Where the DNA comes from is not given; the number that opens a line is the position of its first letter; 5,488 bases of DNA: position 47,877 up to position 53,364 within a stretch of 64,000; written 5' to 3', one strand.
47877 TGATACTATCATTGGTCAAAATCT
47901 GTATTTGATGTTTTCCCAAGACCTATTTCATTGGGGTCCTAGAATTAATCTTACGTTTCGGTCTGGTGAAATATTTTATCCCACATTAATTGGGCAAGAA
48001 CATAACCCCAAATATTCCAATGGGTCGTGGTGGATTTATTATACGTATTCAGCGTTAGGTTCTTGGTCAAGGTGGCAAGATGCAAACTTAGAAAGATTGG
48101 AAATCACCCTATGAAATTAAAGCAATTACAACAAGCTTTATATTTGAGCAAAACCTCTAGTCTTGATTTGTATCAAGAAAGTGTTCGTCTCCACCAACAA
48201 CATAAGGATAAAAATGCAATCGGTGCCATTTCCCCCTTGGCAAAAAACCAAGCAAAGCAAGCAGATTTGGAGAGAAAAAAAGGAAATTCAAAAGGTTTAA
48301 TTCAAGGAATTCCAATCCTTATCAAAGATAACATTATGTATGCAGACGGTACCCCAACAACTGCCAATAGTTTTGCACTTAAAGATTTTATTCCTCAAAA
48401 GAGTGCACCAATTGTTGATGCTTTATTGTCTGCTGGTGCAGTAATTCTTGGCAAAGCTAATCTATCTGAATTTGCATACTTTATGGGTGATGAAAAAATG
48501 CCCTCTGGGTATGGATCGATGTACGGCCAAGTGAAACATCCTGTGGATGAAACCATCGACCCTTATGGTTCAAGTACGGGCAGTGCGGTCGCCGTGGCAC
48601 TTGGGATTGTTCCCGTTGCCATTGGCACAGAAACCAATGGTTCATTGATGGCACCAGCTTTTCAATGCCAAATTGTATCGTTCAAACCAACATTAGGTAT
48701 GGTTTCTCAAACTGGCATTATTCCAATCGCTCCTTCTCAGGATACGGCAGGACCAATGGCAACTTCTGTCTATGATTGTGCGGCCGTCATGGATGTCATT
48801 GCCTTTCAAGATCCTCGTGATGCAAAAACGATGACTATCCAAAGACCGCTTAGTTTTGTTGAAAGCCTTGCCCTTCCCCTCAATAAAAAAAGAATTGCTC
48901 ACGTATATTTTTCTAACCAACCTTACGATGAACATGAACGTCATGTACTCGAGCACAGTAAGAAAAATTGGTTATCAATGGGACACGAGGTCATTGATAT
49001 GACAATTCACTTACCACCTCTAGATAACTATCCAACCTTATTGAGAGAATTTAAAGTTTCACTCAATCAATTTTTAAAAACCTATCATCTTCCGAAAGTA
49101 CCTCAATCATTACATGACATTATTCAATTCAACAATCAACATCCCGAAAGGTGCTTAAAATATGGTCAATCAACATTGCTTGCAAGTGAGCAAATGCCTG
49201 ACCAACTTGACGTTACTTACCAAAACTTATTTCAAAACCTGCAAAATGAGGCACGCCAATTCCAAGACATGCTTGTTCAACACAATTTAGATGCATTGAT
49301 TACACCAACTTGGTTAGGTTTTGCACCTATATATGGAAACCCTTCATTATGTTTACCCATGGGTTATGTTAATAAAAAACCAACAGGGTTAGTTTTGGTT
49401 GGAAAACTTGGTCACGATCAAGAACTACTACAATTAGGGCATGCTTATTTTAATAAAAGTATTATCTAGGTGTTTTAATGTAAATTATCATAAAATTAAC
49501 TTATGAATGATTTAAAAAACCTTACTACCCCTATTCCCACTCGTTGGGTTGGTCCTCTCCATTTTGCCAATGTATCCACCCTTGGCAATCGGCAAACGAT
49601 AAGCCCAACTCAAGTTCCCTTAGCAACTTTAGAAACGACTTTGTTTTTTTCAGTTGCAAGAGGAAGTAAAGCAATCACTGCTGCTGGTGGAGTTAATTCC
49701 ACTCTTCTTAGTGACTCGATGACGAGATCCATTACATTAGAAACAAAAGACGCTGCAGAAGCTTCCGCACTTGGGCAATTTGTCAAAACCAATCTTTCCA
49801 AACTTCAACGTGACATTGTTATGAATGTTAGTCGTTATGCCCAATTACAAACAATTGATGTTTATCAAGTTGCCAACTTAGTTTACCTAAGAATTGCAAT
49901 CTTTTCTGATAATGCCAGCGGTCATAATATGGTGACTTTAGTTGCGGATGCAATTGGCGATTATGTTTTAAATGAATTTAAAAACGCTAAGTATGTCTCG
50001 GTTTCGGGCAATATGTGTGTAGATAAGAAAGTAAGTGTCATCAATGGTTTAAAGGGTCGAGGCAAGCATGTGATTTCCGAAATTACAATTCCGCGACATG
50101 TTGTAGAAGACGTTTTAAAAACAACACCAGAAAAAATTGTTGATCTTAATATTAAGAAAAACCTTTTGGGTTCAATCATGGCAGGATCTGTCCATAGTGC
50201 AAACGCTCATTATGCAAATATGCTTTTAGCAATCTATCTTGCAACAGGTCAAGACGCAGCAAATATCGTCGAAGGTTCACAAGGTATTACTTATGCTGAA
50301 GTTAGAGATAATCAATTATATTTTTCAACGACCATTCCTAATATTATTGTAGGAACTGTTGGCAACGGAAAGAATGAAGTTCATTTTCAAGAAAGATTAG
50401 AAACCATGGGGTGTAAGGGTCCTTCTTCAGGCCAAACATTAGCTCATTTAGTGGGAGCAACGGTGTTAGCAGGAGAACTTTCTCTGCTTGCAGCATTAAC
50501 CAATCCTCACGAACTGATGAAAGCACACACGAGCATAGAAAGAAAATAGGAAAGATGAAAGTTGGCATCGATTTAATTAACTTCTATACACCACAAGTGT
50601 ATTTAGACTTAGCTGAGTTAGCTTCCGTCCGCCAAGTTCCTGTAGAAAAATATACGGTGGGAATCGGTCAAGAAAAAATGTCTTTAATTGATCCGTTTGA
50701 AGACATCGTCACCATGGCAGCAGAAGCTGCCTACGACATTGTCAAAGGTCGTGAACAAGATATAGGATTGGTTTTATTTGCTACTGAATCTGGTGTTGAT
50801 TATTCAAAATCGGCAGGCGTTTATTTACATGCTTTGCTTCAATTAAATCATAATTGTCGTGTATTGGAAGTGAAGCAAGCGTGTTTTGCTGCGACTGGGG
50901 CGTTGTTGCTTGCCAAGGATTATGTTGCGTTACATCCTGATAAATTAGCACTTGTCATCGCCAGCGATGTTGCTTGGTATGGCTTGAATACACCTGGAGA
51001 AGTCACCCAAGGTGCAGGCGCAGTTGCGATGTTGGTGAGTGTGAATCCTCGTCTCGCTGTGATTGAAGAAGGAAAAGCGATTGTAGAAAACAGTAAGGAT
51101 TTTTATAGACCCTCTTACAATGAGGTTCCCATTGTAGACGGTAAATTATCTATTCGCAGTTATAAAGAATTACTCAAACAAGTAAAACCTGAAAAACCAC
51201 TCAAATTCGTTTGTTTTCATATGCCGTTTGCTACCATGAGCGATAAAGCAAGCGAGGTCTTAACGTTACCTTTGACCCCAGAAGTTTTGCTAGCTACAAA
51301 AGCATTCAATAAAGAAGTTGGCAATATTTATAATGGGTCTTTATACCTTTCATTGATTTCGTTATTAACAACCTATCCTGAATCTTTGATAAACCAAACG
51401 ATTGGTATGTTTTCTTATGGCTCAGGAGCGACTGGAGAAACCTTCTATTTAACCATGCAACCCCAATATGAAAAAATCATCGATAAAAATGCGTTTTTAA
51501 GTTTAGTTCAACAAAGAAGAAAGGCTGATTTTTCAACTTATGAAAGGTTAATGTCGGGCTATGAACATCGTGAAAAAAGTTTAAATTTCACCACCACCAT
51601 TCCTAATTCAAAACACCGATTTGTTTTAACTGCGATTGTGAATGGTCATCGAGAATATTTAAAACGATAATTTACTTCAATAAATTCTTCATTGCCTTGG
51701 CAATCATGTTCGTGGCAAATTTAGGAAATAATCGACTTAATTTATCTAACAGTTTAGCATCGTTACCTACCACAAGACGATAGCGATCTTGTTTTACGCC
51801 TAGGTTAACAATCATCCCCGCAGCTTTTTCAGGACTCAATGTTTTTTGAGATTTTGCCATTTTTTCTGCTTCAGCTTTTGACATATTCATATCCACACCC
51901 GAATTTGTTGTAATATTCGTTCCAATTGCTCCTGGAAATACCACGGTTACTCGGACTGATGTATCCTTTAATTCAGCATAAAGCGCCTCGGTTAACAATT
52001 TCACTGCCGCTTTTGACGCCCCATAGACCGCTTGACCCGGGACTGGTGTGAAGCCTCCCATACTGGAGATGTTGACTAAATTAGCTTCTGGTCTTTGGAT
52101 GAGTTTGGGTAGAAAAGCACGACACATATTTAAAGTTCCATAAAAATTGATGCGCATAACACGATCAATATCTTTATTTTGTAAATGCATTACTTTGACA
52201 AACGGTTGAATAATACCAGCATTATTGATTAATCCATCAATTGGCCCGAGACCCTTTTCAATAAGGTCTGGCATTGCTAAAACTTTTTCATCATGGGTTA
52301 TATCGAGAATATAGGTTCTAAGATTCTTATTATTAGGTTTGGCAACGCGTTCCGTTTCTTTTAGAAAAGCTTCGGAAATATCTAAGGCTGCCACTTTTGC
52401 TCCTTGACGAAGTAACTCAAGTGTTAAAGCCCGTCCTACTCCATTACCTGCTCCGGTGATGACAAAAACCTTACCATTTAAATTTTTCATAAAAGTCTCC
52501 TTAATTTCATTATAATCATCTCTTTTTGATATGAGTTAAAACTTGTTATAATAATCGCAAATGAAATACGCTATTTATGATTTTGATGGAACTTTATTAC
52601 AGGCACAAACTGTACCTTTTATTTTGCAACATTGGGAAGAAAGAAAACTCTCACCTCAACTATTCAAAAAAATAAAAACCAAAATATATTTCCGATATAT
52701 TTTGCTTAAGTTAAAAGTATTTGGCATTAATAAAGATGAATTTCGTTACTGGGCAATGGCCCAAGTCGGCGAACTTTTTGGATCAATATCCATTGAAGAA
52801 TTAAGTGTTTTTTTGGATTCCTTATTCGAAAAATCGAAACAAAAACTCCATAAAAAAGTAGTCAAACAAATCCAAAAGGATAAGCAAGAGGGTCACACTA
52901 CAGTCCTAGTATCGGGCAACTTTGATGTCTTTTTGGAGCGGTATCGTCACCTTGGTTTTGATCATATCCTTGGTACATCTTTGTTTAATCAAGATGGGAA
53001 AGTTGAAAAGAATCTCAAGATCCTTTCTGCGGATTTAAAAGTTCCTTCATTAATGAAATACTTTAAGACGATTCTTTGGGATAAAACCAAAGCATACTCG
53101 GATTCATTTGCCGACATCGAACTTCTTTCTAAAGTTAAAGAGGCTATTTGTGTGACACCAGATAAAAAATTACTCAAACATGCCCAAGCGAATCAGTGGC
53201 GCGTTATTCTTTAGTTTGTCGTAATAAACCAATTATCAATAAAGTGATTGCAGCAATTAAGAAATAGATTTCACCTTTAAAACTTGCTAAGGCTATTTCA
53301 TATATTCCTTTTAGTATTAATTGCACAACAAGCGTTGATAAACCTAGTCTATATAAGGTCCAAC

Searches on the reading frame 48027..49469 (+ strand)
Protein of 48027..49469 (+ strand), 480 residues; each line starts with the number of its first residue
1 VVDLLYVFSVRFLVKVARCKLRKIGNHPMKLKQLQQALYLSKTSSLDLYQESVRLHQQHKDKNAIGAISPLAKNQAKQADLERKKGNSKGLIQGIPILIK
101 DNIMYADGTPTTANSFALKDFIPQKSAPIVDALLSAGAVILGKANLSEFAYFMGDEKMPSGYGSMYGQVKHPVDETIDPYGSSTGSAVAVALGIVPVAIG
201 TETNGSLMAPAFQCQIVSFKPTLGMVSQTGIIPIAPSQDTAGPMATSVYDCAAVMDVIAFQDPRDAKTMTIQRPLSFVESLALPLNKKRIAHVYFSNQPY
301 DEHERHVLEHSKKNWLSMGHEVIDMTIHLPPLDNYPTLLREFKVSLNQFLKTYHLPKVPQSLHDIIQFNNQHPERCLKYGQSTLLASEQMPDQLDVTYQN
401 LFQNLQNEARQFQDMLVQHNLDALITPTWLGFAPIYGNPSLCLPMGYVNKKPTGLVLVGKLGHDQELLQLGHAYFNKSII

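Call 19: search_protein_families(library=pfam, proteins=[window:48027-49469:+], max_evalue=0.00001)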
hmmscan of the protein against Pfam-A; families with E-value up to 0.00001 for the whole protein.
window:48027-49469:+ (480 aa): 1 family
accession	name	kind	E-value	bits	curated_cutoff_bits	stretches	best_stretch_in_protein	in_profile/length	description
PF01425.27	Amidase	-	5.2e-69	233.9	27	1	55-437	10-385/445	Amidase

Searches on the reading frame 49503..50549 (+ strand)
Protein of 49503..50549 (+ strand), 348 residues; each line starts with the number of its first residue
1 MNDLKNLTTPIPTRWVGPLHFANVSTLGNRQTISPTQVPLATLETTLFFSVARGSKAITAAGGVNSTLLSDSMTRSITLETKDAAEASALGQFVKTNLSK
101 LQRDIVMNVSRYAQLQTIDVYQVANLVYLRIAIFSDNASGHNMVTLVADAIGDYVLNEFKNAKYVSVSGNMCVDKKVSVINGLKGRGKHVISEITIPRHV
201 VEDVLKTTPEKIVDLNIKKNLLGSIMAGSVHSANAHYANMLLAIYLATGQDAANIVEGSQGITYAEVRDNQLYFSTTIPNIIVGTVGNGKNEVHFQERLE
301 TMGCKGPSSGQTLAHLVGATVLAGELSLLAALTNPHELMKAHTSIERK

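Call 19: search_protein_families(library=pfam, proteins=[window:49503-50549:+], max_evalue=0.00001)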
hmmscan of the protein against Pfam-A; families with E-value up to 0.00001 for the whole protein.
window:49503-50549:+ (348 aa): 1 family
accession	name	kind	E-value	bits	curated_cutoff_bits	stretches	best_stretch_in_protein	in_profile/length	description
PF00368.23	HMG-CoA_red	-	7.8e-84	282.2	27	1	35-346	57-367/368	Hydroxymethylglutaryl-coenzyme A reductase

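Call 79: search_protein_families(library=ncbifam, proteins=[window:49503-50549:+], max_evalue=0.00001)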
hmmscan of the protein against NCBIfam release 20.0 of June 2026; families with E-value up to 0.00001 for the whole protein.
window:49503-50549:+ (348 aa): 2 families
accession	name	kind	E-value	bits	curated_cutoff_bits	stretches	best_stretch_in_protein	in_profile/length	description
TIGR00533.1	HMG_CoA_R_NADP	equivalog_domain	1.8e-87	293.9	441.8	1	10-347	71-402/402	hydroxymethylglutaryl-CoA reductase (NADPH)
TIGR00920.1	2A060605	subfamily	7.8e-77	259.2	778.35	1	35-345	548-867/887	hydroxymethylglutaryl-CoA reductase (NADPH)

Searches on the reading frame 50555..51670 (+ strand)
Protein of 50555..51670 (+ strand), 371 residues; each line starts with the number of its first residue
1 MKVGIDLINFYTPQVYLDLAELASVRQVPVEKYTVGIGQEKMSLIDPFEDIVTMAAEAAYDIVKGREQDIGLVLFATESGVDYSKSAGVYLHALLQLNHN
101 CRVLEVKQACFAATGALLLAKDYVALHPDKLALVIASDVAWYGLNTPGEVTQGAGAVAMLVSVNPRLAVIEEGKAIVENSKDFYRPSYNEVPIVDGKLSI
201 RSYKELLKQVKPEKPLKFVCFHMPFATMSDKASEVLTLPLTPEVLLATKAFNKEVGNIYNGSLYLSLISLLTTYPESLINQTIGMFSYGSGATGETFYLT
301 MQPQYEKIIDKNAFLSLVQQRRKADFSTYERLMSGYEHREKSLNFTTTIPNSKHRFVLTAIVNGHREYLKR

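Call 19: search_protein_families(library=pfam, proteins=[window:50555-51670:+], max_evalue=0.00001)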
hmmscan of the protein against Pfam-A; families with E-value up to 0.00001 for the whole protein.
window:50555-51670:+ (371 aa): 2 families
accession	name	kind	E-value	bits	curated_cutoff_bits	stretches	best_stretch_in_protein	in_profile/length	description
PF01154.23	HMG_CoA_synt_N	-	1.9e-18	67.4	25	1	2-162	4-170/174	Hydroxymethylglutaryl-coenzyme A synthase N terminal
PF08540.16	HMG_CoA_synt_C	-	4.4e-17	63.1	25.1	1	247-348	146-253/280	Hydroxymethylglutaryl-coenzyme A synthase C terminal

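Call 79: search_protein_families(library=ncbifam, proteins=[window:50555-51670:+], max_evalue=0.00001)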
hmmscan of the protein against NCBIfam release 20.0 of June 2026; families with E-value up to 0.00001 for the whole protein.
window:50555-51670:+ (371 aa): 6 families
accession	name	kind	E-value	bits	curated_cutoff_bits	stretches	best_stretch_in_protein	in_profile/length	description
TIGR01835.1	HMG-CoA-S_prok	equivalog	5.1e-105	351.4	360.35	1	3-368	1-382/382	hydroxymethylglutaryl-CoA synthase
NF041302.1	HMG_CoAsyn_Halo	equivalog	1.8e-48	165.6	800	2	2-234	3-256/443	hydroxymethylglutaryl-CoA synthase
TIGR01833.1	HMG-CoA-S_euk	equivalog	3.9e-42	144.9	286.2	2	2-210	4-220/457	hydroxymethylglutaryl-CoA synthase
NF003274.0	PRK04262.1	equivalog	2.8e-31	108.8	244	1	2-333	2-341/347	hydroxymethylglutaryl-CoA synthase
TIGR00748.1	HMG_CoA_syn_Arc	equivalog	1.6e-15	57.2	353.35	1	4-332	3-339/345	hydroxymethylglutaryl-CoA synthase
NF006829.0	PRK09352.1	subfamily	6.1e-06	25.4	249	1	44-140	46-144/322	beta-ketoacyl-ACP synthase 3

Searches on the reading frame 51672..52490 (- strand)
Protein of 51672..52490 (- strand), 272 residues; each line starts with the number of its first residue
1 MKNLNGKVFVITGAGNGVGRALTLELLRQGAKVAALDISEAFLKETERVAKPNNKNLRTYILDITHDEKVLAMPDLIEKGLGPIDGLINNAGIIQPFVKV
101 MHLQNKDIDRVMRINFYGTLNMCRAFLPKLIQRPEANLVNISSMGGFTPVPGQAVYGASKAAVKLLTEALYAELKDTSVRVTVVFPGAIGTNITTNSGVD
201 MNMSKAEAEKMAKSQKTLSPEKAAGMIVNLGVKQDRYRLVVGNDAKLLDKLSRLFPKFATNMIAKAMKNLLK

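Call 19: search_protein_families(library=pfam, proteins=[window:51672-52490:-], max_evalue=0.00001)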
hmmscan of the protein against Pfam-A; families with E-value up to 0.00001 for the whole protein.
window:51672-52490:- (272 aa): 3 families
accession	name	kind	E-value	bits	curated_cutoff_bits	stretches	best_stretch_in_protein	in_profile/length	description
PF00106.31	adh_short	-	4.3e-51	173.6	26.6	1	7-197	1-190/195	short chain dehydrogenase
PF13561.12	adh_short_C2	-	3.7e-40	138.4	27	1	13-231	1-217/236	Enoyl-(Acyl carrier protein) reductase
PF08659.16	KR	-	5.9e-12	46.3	22.6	1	9-169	3-162/180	KR domain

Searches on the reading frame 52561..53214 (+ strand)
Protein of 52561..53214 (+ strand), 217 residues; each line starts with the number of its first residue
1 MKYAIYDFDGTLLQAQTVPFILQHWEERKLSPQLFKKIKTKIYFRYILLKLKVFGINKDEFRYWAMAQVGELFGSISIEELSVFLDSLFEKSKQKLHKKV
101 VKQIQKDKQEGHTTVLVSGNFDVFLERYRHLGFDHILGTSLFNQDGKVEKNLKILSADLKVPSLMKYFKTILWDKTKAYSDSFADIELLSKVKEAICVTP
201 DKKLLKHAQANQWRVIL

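Call 19: search_protein_families(library=pfam, proteins=[window:52561-53214:+], max_evalue=0.00001)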
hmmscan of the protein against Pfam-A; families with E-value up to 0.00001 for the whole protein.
window:52561-53214:+ (217 aa): 1 family
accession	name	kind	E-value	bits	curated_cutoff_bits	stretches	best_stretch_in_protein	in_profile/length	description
PF12710.13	HAD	-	3.5e-18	67.2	27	1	4-189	1-188/189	haloacid dehalogenase-like hydrolase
